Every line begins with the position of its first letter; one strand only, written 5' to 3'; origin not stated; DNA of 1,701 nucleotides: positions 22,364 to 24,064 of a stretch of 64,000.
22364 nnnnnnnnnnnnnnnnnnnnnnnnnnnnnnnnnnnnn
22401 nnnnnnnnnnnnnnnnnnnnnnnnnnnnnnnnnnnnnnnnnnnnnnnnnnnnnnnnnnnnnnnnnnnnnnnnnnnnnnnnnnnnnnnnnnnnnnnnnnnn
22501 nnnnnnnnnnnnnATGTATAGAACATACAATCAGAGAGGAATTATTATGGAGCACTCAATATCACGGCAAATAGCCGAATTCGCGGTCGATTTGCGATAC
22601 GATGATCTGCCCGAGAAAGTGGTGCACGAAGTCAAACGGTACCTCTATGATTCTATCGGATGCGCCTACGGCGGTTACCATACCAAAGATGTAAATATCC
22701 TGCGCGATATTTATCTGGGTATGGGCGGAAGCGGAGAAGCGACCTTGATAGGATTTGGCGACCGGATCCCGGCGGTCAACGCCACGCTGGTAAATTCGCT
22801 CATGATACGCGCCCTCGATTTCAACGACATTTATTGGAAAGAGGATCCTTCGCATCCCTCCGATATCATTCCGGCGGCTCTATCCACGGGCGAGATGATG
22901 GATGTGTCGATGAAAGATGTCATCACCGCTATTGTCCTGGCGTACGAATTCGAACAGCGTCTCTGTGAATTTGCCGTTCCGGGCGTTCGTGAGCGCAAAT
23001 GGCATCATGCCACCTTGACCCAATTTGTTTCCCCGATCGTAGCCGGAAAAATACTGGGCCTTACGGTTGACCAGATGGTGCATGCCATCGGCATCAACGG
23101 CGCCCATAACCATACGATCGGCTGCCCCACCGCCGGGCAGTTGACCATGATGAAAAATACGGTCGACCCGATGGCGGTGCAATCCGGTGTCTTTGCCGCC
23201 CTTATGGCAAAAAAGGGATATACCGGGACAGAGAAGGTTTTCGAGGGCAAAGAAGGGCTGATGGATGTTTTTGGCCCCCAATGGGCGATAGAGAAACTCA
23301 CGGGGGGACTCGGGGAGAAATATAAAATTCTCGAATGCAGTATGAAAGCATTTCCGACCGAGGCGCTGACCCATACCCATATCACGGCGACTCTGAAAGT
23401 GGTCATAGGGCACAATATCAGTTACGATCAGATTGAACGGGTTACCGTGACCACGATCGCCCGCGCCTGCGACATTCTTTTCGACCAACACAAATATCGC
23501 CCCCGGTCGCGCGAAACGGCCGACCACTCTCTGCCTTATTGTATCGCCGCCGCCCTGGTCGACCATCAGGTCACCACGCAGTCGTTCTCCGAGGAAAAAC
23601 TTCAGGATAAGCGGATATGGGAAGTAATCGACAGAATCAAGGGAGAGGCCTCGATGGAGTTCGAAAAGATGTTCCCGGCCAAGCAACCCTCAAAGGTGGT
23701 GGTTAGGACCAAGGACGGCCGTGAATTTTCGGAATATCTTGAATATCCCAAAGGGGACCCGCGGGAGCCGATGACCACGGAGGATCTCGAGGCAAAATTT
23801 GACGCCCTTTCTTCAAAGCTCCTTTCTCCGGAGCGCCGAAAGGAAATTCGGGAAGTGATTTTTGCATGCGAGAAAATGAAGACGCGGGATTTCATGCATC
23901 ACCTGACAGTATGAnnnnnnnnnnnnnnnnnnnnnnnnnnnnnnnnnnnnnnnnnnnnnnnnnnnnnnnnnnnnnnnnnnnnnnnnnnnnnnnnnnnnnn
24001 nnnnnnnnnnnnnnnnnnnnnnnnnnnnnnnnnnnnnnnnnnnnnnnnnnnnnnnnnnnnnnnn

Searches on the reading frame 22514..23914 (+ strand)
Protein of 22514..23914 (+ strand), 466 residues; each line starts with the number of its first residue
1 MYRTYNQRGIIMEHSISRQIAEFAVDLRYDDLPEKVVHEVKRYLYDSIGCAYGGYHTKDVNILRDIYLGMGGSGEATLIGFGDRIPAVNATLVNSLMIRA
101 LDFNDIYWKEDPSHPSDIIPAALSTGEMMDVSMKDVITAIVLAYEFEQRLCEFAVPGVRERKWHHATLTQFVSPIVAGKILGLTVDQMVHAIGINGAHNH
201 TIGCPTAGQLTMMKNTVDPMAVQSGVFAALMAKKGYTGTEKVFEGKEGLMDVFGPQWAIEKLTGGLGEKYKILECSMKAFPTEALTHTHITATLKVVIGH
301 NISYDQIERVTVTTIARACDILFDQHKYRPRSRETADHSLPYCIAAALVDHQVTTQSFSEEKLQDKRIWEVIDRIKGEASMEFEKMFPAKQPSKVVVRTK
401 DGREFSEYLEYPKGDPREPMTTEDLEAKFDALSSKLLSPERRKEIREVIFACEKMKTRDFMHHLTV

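Call 67: search_protein_families(library=pfam, proteins=[window:22514-23914:+], max_evalue=0.00001)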
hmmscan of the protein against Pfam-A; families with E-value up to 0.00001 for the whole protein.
window:22514-23914:+ (466 aa): 2 families
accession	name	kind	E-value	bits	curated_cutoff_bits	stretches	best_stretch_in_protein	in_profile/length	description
PF03972.19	MmgE_PrpD_N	-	6.6e-74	248.6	32.1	1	18-256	1-238/244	MmgE/PrpD N-terminal domain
PF19305.4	MmgE_PrpD_C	-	4.2e-46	157.4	32.1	1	280-448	1-167/173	MmgE/PrpD C-terminal domain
